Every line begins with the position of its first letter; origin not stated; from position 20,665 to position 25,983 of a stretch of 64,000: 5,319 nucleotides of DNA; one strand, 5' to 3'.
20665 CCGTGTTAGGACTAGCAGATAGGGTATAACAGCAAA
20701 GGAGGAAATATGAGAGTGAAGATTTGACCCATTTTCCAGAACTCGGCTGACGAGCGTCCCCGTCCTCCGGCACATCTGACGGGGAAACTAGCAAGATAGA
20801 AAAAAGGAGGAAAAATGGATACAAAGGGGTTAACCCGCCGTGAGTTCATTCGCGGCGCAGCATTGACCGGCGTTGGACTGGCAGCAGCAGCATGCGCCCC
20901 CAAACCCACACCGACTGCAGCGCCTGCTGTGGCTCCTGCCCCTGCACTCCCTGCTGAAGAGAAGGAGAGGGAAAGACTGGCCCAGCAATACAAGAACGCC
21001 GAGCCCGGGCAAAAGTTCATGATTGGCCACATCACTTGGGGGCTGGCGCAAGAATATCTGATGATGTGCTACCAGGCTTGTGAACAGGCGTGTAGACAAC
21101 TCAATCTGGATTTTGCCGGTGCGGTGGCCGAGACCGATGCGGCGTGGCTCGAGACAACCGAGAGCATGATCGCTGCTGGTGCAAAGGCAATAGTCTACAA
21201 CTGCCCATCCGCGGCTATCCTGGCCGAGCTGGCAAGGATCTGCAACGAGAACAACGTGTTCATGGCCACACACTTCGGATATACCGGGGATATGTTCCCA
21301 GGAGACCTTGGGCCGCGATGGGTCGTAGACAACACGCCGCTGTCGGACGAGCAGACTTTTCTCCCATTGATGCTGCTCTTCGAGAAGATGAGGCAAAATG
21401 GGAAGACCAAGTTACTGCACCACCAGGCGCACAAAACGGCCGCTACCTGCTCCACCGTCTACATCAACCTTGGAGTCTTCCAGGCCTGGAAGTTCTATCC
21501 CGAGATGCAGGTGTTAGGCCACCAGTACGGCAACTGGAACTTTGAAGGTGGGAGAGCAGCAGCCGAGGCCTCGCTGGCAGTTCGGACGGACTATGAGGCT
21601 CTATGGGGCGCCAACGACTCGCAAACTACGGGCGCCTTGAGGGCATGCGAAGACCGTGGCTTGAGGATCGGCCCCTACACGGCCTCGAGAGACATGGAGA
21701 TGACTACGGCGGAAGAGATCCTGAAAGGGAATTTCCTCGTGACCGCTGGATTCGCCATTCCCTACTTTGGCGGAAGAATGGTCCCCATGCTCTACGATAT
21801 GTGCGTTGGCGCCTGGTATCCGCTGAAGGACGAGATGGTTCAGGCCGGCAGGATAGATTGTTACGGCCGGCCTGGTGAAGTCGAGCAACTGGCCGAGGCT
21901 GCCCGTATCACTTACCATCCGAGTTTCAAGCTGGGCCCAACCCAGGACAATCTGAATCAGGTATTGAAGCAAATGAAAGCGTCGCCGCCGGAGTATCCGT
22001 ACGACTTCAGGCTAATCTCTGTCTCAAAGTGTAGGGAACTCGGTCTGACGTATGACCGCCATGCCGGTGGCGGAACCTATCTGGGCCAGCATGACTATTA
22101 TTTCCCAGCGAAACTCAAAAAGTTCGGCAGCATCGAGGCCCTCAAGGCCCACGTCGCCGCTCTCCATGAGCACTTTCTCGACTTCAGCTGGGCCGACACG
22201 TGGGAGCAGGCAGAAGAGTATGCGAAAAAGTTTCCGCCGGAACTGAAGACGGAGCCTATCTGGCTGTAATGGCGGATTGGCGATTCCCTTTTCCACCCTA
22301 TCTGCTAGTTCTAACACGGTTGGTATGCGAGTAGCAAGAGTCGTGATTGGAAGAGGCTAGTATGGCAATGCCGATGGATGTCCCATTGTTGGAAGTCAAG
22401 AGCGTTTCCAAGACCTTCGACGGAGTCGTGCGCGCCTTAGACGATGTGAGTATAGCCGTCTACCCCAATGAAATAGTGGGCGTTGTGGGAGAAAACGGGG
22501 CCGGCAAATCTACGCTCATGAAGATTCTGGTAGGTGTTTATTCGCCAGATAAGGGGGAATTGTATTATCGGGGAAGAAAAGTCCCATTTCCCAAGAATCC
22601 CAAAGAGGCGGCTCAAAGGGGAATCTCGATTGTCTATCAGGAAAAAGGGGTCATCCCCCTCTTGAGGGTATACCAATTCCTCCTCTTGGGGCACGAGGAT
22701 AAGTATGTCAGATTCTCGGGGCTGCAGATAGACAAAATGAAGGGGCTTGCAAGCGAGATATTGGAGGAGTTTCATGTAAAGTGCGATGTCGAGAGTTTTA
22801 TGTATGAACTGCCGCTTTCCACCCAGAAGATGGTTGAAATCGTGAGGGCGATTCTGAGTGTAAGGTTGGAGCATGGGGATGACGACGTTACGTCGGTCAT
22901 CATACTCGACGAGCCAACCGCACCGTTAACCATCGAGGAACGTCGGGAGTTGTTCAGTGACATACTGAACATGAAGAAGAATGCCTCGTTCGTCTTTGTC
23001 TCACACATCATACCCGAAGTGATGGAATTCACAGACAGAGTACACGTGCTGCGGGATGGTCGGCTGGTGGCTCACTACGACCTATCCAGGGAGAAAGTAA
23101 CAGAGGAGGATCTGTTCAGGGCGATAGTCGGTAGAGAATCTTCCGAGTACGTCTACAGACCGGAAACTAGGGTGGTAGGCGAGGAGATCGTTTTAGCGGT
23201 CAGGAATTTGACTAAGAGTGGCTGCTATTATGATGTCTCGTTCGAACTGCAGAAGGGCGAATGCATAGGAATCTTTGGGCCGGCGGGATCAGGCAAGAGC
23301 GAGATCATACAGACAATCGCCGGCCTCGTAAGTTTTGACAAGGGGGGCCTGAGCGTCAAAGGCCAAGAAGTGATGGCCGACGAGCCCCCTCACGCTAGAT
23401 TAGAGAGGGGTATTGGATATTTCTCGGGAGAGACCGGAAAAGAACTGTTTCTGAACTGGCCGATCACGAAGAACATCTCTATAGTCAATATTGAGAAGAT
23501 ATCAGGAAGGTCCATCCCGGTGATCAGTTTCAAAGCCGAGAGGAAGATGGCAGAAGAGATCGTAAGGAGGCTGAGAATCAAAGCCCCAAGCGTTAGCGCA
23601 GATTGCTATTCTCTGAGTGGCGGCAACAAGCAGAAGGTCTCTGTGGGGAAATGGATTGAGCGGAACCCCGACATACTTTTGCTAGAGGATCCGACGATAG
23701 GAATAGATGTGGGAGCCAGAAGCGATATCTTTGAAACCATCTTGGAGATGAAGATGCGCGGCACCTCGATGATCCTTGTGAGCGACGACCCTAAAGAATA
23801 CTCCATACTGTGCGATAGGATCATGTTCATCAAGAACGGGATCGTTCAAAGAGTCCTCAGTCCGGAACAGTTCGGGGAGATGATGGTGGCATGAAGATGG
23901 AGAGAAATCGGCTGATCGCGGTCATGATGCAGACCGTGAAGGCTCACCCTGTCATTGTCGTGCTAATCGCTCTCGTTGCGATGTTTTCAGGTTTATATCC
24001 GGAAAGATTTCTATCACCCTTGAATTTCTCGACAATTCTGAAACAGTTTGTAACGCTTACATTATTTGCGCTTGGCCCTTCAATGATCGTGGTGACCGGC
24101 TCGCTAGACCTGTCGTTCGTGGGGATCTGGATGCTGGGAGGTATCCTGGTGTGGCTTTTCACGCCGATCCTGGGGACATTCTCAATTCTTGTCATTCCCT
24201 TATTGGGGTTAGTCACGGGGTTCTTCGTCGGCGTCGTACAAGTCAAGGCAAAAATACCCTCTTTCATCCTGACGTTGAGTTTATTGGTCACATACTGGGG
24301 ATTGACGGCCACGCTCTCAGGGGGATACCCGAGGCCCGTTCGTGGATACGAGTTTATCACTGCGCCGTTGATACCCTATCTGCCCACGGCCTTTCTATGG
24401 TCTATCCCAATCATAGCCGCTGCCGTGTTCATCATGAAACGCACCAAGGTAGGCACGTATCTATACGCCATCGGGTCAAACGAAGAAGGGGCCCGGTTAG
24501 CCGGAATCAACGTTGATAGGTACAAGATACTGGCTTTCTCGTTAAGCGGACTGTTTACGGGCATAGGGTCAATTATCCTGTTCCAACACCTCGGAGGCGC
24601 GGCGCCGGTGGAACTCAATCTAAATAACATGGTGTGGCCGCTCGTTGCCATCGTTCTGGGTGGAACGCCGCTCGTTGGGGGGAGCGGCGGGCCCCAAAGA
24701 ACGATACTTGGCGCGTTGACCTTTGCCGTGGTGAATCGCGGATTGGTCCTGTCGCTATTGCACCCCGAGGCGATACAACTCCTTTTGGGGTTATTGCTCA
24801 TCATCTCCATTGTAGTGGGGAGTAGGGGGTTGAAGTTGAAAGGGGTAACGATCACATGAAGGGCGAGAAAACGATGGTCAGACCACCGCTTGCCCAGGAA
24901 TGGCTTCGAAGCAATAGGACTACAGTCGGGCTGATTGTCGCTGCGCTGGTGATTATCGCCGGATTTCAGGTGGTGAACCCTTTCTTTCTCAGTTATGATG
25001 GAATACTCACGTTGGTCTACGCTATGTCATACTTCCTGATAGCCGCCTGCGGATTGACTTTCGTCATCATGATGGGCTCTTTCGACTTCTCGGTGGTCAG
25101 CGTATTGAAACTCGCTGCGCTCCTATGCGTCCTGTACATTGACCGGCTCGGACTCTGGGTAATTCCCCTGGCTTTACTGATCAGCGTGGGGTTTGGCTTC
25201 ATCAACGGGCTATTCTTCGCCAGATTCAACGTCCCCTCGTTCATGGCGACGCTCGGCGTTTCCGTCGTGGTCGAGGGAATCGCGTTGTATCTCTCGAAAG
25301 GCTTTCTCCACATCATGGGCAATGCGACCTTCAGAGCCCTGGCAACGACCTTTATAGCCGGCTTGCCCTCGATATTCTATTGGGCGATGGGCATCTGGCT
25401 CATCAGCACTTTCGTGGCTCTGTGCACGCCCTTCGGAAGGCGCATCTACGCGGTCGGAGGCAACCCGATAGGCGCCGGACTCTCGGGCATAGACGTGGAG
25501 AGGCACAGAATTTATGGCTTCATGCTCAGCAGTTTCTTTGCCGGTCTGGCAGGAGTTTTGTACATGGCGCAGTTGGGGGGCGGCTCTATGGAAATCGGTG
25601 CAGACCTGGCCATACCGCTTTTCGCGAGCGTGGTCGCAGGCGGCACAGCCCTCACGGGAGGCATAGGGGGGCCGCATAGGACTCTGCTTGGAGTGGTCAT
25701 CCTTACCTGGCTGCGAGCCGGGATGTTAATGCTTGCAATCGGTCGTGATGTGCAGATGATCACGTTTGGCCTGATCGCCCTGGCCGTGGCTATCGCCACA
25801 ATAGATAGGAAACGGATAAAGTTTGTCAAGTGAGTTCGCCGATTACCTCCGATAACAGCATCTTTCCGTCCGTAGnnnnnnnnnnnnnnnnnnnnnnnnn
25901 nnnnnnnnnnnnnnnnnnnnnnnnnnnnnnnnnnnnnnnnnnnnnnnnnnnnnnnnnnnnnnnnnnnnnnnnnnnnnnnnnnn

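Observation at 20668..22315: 20-bp motif in three copies around the first SBP gene, plus a 5-codon mini-ORF with a strong RBS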

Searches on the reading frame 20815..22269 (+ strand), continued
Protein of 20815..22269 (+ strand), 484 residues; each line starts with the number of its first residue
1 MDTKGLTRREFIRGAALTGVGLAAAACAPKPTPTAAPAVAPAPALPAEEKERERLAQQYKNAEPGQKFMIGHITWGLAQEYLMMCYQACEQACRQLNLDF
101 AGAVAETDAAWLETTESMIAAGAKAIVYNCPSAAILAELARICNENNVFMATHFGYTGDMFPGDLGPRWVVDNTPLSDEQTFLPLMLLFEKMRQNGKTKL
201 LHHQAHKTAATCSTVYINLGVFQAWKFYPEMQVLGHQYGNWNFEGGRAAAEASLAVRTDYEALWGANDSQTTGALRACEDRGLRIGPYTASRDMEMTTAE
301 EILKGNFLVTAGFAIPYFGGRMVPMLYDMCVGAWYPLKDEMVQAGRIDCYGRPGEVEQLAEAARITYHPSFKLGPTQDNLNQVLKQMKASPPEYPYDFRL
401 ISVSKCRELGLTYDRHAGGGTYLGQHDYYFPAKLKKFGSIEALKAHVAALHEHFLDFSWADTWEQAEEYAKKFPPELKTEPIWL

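Call 24: find_related_loci(query=A1, collection=metagenome_contigs, flank=2500)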
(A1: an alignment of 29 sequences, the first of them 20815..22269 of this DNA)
Query A1 (484 aa) in metagenome_contigs; peptide patterns used: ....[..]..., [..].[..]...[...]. (x = any residue, [..] = any of these).
182 stretches matched a pattern; 101 encode a relative of the query (tblastn E <= 1e-3); the best 80 are kept; 80 distinct loci.
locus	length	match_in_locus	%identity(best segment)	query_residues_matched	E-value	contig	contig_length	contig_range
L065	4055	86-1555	87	1-484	0e+0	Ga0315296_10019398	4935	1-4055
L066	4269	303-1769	82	1-484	0e+0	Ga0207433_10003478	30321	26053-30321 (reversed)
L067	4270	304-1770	82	1-484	0e+0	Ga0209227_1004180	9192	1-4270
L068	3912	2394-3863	83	1-484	0e+0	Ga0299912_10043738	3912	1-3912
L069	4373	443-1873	81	2-484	0e+0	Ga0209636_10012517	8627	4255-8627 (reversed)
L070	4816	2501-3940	83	1-484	0e+0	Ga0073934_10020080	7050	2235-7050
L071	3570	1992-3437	81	2-484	0e+0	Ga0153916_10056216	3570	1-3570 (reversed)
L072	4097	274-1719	81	2-484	0e+0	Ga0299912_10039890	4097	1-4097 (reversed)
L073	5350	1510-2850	84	34-484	0e+0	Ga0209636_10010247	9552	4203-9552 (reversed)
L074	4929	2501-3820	87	44-483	0e+0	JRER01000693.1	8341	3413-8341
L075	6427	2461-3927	80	8-484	0e+0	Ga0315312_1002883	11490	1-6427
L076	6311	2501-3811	87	47-483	0e+0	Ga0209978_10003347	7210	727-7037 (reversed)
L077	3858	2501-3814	85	46-483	0e+0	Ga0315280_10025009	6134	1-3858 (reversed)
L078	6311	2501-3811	86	47-483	0e+0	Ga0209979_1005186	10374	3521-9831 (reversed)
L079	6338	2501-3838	84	34-483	0e+0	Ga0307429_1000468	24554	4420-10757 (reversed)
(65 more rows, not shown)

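Call 33: find_encoding_contigs(protein=P0009, flank=2500, max_places=4)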
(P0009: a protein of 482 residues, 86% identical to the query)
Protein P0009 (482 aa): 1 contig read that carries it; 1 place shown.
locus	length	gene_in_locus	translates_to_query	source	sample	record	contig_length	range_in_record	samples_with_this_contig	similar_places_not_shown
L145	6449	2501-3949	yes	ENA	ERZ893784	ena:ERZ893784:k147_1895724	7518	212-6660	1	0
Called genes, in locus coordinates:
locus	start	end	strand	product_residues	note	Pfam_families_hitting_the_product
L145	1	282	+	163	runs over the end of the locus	?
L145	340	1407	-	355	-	PF14486:DUF4432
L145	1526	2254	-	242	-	PF00392:GntR, PF07702:UTRA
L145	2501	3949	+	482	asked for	PF13407:Peripla_BP_4 (weak)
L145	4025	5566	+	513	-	PF00005:ABC_tran, PF02463:SMC_N (faint), PF13555:AAA_29 (faint), PF13604:AAA_30 (faint), PF13304:AAA_21 (faint), PF13401:AAA_22 (faint), PF00005:ABC_tran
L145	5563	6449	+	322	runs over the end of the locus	PF02653:BPD_transp_2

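Call 34: find_encoding_contigs(protein=P0035, flank=2500, max_places=4)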
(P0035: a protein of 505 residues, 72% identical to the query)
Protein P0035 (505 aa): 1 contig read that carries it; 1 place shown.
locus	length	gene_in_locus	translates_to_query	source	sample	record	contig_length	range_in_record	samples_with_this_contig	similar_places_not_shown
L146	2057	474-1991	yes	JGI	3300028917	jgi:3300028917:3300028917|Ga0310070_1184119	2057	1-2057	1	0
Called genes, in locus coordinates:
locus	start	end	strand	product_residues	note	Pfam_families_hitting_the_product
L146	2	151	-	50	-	?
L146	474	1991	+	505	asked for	PF13407:Peripla_BP_4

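Call 35: find_encoding_contigs(protein=P0018, flank=2500, max_places=4)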
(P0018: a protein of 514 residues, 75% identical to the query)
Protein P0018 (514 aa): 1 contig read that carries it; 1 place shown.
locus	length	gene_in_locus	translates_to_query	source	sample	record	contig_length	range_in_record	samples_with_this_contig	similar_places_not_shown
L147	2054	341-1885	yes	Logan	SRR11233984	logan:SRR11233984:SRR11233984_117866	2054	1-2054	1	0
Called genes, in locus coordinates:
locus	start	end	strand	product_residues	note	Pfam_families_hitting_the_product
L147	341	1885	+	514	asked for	PF13407:Peripla_BP_4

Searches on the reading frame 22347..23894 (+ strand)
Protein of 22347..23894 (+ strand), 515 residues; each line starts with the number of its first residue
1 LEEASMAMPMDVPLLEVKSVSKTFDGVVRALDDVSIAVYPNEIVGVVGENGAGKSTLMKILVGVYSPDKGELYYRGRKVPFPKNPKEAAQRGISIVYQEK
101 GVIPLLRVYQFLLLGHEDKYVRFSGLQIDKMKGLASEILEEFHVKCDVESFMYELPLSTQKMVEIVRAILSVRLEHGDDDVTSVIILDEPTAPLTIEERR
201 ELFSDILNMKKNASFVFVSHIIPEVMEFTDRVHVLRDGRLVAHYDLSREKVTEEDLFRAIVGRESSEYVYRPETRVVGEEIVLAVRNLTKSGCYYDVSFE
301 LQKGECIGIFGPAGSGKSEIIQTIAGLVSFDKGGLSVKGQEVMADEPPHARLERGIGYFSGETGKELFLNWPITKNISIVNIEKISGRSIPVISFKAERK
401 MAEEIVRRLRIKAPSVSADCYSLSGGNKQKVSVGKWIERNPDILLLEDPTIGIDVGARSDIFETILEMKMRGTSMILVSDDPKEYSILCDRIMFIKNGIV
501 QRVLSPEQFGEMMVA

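Call 8: search_protein_families(library=pfam, proteins=[window:22347-23894:+])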
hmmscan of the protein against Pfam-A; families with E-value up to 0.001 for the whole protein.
window:22347-23894:+ (515 aa): 8 families
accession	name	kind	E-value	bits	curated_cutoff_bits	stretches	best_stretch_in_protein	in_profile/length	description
PF00005.33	ABC_tran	-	6.1e-42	143.9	25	2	31-192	1-137/137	ABC transporter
PF13304.12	AAA_21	-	8.8e-10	39.6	27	0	43-64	1-22/304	AAA domain, putative AbiEii toxin, Type IV TA system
PF13401.12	AAA_22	-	2.2e-07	31.7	27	1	43-218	7-121/130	AAA domain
PF13476.12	AAA_23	-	2.5e-07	32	27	0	32-61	11-39/201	AAA domain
PF13555.12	AAA_29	-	2.1e-06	27.8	27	0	33-58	14-39/61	P-loop containing region of AAA domain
PF02463.25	SMC_N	-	6.6e-05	22.9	40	0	306-325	26-45/220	RecF/RecN/SMC N terminal domain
PF13604.12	AAA_30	-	0.00042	20.5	27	0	40-68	17-45/191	AAA domain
PF13191.12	AAA_16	-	0.0006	20.8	32.6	0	304-325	24-45/167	AAA ATPase domain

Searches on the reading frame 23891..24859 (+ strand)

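Call 8: search_protein_families(library=pfam, proteins=[window:23891-24859:+])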
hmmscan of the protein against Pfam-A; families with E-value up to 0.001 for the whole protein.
window:23891-24859:+ (322 aa): 1 family
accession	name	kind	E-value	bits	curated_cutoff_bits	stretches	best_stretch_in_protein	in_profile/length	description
PF02653.21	BPD_transp_2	-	4e-33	115.1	26.8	1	46-306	2-268/269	Branched-chain amino acid transport system / permease component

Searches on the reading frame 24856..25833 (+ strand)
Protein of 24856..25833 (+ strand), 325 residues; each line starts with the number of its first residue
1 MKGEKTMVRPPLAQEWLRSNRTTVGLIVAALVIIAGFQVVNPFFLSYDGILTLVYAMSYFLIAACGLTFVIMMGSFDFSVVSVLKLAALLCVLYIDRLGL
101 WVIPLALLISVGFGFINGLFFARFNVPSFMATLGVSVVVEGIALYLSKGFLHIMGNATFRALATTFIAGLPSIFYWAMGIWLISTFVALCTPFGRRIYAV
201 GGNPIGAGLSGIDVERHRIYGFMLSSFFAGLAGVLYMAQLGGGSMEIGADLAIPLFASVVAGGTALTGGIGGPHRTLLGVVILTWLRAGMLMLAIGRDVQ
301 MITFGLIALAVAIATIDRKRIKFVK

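Call 8: search_protein_families(library=pfam, proteins=[window:24856-25833:+])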
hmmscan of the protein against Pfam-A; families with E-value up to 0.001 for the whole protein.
window:24856-25833:+ (325 aa): 1 family
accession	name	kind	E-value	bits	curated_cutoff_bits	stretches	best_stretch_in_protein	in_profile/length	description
PF02653.21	BPD_transp_2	-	1.3e-29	103.7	26.8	1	50-311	2-268/269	Branched-chain amino acid transport system / permease component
